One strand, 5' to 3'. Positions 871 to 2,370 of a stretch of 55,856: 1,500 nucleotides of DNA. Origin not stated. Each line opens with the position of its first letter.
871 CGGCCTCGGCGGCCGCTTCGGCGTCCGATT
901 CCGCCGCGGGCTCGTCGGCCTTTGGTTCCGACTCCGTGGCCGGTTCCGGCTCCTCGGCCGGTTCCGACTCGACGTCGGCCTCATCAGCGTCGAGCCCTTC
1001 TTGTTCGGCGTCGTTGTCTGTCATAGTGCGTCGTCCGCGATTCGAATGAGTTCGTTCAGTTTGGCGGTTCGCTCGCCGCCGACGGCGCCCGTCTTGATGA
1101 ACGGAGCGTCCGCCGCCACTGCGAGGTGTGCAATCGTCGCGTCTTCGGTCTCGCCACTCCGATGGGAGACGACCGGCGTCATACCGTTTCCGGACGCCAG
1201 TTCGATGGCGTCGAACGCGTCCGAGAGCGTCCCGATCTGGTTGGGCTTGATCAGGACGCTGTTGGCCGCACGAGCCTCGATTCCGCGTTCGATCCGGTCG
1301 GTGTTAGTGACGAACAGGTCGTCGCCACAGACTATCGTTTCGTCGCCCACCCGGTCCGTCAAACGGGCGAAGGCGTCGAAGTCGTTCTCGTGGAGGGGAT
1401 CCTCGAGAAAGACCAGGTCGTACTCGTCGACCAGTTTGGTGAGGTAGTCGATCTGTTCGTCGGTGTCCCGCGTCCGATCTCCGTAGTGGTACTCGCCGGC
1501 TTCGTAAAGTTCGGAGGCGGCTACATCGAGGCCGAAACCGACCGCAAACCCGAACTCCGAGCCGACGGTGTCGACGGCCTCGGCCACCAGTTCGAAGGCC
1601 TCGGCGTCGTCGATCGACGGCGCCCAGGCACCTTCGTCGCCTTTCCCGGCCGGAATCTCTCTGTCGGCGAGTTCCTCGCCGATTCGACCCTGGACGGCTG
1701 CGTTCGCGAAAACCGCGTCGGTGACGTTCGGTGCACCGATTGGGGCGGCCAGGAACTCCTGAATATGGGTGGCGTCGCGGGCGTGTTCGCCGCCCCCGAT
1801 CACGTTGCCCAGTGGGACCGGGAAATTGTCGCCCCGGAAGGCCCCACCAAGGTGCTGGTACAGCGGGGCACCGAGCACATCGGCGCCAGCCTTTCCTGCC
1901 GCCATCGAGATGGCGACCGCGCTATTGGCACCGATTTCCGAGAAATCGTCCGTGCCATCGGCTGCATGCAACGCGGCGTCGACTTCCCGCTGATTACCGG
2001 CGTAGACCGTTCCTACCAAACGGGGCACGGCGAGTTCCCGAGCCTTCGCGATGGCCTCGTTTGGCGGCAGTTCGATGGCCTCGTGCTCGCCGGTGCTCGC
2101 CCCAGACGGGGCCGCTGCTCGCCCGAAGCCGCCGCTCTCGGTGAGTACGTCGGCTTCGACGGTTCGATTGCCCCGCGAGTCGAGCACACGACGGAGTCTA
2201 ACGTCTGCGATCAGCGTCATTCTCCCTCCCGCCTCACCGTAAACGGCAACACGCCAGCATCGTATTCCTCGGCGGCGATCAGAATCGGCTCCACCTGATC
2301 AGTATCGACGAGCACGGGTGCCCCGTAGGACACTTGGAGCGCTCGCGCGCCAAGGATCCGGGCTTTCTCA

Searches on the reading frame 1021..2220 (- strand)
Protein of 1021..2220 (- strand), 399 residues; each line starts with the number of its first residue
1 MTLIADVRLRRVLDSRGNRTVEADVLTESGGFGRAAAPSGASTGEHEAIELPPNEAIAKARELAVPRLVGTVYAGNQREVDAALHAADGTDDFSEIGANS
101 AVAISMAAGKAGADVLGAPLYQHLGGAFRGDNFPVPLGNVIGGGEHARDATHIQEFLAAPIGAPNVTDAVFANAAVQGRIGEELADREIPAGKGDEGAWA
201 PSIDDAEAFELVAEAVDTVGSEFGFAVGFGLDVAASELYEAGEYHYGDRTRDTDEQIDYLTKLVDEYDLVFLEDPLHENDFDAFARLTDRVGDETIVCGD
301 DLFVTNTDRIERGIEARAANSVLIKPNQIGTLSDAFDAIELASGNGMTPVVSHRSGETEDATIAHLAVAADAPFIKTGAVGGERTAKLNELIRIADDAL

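Call 74: search_protein_families(library=pfam, proteins=[window:1021-2220:-], max_evalue=0.00001)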
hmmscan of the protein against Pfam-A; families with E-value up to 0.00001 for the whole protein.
window:1021-2220:- (399 aa): 3 families
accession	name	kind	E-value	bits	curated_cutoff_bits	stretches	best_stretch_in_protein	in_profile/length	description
PF00113.28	Enolase_C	-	2.4e-72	244.2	21.5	1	133-397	4-280/296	Enolase, C-terminal TIM barrel domain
PF03952.21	Enolase_N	-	1.2e-34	119.8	35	1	4-124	1-131/131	Enolase, N-terminal domain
PF13378.12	MR_MLE_C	-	3.6e-10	40.3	29.4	1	252-374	56-173/219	Enolase C-terminal domain-like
